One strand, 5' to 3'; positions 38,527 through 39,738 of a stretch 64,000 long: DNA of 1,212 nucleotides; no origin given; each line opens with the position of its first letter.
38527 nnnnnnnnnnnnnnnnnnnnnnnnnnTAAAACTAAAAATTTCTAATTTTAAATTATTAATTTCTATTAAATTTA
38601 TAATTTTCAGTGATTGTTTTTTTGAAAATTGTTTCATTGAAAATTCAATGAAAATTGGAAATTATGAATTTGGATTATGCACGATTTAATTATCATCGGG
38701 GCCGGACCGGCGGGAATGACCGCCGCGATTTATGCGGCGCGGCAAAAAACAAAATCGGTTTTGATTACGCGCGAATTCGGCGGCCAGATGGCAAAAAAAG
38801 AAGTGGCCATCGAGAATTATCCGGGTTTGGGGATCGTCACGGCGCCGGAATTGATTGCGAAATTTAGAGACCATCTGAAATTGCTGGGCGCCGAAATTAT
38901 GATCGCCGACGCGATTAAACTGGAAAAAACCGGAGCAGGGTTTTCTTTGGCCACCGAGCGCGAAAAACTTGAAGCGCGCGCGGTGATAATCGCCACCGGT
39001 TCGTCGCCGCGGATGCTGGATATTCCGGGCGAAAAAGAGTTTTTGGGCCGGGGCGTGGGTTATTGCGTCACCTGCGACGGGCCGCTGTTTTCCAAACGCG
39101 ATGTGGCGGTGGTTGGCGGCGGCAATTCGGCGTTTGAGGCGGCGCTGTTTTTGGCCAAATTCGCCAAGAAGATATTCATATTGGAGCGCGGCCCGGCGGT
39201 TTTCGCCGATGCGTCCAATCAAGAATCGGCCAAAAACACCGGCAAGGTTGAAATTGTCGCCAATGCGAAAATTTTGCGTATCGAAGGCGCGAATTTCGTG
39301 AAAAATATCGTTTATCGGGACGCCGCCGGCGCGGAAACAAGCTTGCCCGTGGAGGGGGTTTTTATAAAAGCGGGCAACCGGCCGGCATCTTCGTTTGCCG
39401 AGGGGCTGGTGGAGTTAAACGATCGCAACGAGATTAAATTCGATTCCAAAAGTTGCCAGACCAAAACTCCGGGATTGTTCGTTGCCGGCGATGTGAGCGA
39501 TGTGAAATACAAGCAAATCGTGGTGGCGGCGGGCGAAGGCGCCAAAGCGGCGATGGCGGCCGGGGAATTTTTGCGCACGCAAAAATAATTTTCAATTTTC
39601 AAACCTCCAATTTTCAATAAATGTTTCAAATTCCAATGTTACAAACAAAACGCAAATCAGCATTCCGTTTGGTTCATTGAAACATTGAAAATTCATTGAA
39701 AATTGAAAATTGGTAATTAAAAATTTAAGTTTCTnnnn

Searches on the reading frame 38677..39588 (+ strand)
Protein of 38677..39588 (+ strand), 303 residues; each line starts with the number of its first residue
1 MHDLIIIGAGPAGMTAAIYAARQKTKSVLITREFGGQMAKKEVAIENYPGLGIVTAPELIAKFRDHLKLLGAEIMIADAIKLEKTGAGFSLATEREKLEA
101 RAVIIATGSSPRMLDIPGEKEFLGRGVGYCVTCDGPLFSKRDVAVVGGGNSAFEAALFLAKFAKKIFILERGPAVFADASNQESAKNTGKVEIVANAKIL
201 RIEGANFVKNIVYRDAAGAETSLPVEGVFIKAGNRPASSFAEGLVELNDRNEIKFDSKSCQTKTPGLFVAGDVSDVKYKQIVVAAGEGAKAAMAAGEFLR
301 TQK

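Call 5: search_protein_families(library=pfam, proteins=[window:38677-39588:+], max_evalue=0.01)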
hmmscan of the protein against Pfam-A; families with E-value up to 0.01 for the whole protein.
window:38677-39588:+ (303 aa): 15 families
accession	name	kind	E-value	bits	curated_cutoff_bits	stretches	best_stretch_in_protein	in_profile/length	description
PF07992.20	Pyr_redox_2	-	1.2e-43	150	26.1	1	3-288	2-291/291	Pyridine nucleotide-disulphide oxidoreductase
PF13738.12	Pyr_redox_3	-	1.1e-27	97.6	30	2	81-271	106-305/305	Pyridine nucleotide-disulphide oxidoreductase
PF00070.33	Pyr_redox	-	3.7e-11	43.8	22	1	143-206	2-70/82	Pyridine nucleotide-disulphide oxidoreductase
PF03486.20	HI0933_like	-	4.6e-11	43.1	50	1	3-31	2-30/244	HI0933-like protein Rossmann domain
PF01266.30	DAO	-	5.1e-11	43.1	27.9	1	3-36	1-35/353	FAD dependent oxidoreductase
PF01134.28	GIDA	-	6.7e-11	42.3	22.1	1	3-33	1-31/391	Glucose inhibited division protein A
PF00890.30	FAD_binding_2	-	8.9e-10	38.8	20.4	1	3-35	1-33/414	FAD binding domain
PF12831.13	FAD_oxidored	-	1.8e-09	37.9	27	1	3-41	1-41/416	FAD dependent oxidoreductase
PF13450.12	NAD_binding_8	-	5e-09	36.8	21.9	1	6-50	1-42/68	NAD(P)-binding Rossmann-like domain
PF01946.23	Thi4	-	2.3e-08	34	26.2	1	2-33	18-50/235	Thi4 family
PF13434.12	Lys_Orn_oxgnase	-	2.9e-05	23.8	21.3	0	93-161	141-209/339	L-lysine 6-monooxygenase/L-ornithine 5-monooxygenase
PF05834.18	Lycopene_cycl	-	0.00066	19.3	23.4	0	3-26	1-24/380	Lycopene cyclase protein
PF01494.25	FAD_binding_3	-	0.00092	19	22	0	3-32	3-32/349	FAD binding domain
PF13454.12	NAD_binding_9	-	0.0036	17.7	21.8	0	72-109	116-154/155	FAD-NAD(P)-binding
PF04820.20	Trp_halogenase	-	0.0071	15.7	21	0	4-30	2-29/458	Tryptophan halogenase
